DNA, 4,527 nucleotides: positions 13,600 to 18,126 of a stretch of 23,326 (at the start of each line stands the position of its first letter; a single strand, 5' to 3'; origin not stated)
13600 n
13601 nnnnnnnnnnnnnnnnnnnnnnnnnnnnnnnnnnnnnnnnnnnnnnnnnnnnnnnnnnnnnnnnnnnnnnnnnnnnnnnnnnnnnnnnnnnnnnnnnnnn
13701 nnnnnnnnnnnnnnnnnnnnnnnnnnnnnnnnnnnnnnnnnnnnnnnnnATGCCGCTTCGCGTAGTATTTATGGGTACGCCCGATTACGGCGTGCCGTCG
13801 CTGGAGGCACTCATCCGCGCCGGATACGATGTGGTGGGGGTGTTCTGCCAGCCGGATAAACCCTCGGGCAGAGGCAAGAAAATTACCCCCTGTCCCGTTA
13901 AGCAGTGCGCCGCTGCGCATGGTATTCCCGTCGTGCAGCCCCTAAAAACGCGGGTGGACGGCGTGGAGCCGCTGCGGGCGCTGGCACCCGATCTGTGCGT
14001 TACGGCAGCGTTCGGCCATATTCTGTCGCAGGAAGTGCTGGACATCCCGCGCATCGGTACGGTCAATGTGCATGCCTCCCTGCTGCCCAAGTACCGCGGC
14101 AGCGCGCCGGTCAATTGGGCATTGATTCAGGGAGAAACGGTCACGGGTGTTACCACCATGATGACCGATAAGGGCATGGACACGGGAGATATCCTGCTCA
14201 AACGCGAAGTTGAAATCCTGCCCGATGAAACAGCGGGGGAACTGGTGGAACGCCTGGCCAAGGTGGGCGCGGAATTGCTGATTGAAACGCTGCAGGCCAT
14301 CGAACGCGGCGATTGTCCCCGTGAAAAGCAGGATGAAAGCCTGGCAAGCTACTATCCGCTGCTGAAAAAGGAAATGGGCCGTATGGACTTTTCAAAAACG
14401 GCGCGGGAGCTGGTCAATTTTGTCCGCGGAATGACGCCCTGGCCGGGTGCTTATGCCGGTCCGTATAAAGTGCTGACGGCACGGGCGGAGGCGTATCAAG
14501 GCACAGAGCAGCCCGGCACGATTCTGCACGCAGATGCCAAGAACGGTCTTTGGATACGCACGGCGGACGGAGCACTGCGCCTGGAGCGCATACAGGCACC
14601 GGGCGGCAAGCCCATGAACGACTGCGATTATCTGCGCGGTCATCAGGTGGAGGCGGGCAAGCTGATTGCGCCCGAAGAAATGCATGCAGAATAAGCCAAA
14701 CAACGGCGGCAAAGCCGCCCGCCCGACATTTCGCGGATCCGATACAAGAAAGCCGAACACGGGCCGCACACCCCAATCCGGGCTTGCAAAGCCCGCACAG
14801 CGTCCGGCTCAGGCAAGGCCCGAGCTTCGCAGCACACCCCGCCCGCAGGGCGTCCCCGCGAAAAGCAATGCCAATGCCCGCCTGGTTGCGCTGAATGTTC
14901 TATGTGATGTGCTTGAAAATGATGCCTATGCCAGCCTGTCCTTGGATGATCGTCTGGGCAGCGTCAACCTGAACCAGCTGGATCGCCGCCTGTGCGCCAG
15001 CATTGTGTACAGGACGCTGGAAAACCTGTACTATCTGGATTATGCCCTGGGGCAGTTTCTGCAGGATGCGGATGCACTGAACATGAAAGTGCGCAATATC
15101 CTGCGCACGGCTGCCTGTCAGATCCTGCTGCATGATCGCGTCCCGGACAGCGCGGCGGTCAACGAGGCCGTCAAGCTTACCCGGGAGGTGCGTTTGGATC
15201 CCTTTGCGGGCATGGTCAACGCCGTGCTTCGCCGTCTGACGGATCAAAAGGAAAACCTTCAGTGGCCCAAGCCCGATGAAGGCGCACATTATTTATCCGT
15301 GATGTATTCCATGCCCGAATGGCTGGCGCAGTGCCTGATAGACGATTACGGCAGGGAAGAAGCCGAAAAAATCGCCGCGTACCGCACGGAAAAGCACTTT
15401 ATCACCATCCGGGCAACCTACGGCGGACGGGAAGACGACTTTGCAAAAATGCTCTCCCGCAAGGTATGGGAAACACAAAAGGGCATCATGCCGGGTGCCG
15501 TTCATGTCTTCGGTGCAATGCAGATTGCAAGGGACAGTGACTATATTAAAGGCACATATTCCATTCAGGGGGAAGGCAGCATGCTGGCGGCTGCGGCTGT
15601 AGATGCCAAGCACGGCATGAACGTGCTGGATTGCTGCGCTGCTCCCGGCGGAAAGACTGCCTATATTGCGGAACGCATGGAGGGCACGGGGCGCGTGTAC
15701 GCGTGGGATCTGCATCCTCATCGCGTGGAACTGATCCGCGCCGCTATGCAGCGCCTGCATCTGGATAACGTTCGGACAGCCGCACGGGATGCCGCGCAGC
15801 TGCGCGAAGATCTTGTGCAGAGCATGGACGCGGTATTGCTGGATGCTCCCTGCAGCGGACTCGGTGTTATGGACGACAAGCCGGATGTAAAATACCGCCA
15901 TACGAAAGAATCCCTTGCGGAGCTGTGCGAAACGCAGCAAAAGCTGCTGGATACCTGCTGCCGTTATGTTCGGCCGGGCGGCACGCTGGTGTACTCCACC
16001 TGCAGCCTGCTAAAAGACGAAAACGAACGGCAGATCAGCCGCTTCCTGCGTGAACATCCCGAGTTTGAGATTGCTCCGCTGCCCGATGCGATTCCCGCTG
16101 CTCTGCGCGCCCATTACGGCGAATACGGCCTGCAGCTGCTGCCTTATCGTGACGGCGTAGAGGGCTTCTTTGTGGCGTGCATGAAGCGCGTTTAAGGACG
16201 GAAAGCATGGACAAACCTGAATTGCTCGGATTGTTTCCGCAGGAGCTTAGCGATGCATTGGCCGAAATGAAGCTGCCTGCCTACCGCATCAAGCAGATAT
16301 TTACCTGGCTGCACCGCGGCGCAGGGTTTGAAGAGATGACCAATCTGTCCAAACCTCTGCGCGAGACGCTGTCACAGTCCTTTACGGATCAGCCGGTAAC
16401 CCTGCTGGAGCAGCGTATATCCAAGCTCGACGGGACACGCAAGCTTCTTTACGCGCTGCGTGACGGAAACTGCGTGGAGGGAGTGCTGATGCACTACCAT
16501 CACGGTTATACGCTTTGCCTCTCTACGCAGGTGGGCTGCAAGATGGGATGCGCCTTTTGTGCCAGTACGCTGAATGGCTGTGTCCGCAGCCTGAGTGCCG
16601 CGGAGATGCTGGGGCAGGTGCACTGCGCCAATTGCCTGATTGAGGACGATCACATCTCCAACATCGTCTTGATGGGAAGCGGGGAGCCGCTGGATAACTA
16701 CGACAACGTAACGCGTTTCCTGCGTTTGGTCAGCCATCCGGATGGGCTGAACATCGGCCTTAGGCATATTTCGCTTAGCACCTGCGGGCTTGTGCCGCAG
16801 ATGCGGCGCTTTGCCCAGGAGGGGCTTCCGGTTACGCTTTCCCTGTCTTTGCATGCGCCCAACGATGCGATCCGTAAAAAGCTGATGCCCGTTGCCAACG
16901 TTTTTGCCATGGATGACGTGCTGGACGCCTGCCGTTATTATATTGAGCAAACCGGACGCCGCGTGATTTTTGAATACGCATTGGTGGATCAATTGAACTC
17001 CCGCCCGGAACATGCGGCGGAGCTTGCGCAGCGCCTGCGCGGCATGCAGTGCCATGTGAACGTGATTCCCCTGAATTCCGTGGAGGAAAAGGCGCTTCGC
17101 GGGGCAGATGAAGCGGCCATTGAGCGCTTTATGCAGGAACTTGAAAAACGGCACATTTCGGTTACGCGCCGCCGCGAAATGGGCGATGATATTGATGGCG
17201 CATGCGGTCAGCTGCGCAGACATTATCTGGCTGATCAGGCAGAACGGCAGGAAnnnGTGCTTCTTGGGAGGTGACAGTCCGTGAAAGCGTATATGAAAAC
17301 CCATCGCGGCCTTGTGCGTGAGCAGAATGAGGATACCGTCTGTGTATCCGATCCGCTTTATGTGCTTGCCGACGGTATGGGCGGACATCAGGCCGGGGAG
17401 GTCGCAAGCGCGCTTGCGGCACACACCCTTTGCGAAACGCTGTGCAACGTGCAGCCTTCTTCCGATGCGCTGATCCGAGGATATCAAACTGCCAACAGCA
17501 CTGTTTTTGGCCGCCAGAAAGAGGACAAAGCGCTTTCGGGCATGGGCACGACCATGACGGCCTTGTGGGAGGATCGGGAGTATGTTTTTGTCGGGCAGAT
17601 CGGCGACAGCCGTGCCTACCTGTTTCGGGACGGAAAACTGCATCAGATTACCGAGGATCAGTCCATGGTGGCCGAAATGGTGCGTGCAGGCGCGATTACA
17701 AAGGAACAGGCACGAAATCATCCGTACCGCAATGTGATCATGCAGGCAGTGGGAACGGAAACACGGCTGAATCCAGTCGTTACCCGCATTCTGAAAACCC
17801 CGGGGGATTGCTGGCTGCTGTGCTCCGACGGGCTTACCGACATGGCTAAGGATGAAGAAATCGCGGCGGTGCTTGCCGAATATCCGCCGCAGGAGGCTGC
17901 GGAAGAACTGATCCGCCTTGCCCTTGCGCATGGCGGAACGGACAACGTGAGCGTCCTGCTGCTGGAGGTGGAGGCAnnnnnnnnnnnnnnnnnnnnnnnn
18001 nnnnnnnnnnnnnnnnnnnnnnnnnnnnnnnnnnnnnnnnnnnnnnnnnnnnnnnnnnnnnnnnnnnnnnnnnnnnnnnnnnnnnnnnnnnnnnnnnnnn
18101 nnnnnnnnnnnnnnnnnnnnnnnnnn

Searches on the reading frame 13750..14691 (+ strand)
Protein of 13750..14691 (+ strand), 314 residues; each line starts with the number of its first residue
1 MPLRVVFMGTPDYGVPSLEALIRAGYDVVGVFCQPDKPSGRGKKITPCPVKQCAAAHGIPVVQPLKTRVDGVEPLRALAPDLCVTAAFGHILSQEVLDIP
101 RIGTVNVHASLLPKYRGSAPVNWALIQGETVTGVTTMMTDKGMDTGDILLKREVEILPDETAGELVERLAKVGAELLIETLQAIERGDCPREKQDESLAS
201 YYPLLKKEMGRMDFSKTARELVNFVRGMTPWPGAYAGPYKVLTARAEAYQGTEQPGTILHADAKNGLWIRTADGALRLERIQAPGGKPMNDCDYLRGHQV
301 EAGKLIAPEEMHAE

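Call 9: search_protein_families(library=pfam, proteins=[window:13750-14691:+], max_evalue=0.001)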
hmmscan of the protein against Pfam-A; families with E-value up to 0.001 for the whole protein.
window:13750-14691:+ (314 aa): 2 families
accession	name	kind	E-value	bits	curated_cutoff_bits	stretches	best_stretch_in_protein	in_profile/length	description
PF00551.24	Formyl_trans_N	-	5.7e-41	140.7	26.1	1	4-181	2-181/181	Formyl transferase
PF02911.23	Formyl_trans_C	-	6.5e-22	78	21.1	1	205-298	2-99/100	Formyl transferase, C-terminal domain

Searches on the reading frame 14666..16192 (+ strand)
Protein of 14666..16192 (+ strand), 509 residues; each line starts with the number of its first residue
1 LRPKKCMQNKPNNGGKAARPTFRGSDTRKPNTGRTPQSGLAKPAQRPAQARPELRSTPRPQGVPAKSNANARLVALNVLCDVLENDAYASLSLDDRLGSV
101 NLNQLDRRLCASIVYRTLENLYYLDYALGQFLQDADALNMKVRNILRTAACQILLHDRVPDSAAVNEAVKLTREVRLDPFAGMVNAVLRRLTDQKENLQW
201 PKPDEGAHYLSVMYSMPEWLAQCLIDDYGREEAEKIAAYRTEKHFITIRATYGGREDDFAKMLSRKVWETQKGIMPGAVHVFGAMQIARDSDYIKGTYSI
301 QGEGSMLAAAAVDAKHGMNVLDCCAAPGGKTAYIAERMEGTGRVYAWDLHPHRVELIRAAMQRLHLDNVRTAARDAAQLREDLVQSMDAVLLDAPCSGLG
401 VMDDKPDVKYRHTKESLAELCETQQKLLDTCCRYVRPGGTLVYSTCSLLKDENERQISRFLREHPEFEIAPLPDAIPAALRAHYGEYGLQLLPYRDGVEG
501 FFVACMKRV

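Call 9: search_protein_families(library=pfam, proteins=[window:14666-16192:+], max_evalue=0.001)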
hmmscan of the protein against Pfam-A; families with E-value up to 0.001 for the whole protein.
window:14666-16192:+ (509 aa): 6 families
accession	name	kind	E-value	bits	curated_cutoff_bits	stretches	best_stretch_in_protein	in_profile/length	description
PF01189.24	Methyltr_RsmB-F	-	1.3e-53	182.1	27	1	313-506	5-198/199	16S rRNA methyltransferase RsmB/F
PF01029.23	NusB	-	1.3e-25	90.7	23.1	1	70-192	2-132/133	NusB family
PF01728.25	FtsJ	-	3.6e-10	40.5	24.1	1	315-447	20-141/181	FtsJ-like methyltransferase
PF13847.12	Methyltransf_31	-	5.2e-10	39.6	27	1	315-451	2-124/145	Methyltransferase domain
PF13649.12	Methyltransf_25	-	1.7e-06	29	27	1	320-392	1-70/97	Methyltransferase domain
PF08704.16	GCD14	-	3.9e-05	23.9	26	1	312-402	36-129/247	tRNA methyltransferase complex GCD14 subunit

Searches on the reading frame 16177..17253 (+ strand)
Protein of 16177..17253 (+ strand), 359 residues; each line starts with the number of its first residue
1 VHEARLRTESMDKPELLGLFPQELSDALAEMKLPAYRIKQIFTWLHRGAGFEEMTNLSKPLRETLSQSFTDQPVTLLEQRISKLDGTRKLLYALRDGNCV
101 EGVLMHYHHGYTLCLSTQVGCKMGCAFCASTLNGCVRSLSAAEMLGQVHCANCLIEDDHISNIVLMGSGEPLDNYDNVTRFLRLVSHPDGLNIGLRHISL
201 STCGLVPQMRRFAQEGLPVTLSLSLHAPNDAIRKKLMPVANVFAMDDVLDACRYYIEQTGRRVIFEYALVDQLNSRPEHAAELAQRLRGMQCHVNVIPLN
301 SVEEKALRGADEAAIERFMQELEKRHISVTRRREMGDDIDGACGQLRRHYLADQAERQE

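Call 11: search_protein_families(library=pfam, proteins=[window:16177-17253:+], max_evalue=0.001)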
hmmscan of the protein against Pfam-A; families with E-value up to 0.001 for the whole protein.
window:16177-17253:+ (359 aa): 2 families
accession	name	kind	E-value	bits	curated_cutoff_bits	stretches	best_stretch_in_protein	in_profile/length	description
PF04055.27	Radical_SAM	-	2.8e-14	54.1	29.5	1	116-276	2-157/166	Radical SAM superfamily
PF21016.3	RlmN_N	-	2.1e-10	40.6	24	1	15-68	2-57/60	Ribosomal RNA large subunit methyltransferase N-terminal domain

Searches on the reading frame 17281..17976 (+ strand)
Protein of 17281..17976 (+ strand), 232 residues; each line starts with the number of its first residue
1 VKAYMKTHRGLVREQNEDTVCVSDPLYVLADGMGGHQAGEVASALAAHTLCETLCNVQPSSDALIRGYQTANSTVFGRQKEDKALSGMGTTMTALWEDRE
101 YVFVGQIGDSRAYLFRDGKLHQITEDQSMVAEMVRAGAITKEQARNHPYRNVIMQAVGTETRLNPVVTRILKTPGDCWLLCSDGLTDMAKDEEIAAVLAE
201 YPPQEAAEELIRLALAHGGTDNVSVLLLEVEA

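Call 11: search_protein_families(library=pfam, proteins=[window:17281-17976:+], max_evalue=0.001)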
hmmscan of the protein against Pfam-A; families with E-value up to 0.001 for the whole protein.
window:17281-17976:+ (232 aa): 3 families
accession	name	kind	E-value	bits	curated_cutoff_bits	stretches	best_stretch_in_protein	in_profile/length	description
PF13672.11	PP2C_2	-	1.9e-15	57.4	24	1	25-200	25-190/209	Protein phosphatase 2C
PF00481.26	PP2C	-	1.7e-12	48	20.3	1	25-128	35-141/255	Protein phosphatase 2C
PF07228.17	SpoIIE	-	4.1e-05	24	25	1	157-230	105-191/192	Stage II sporulation protein E (SpoIIE)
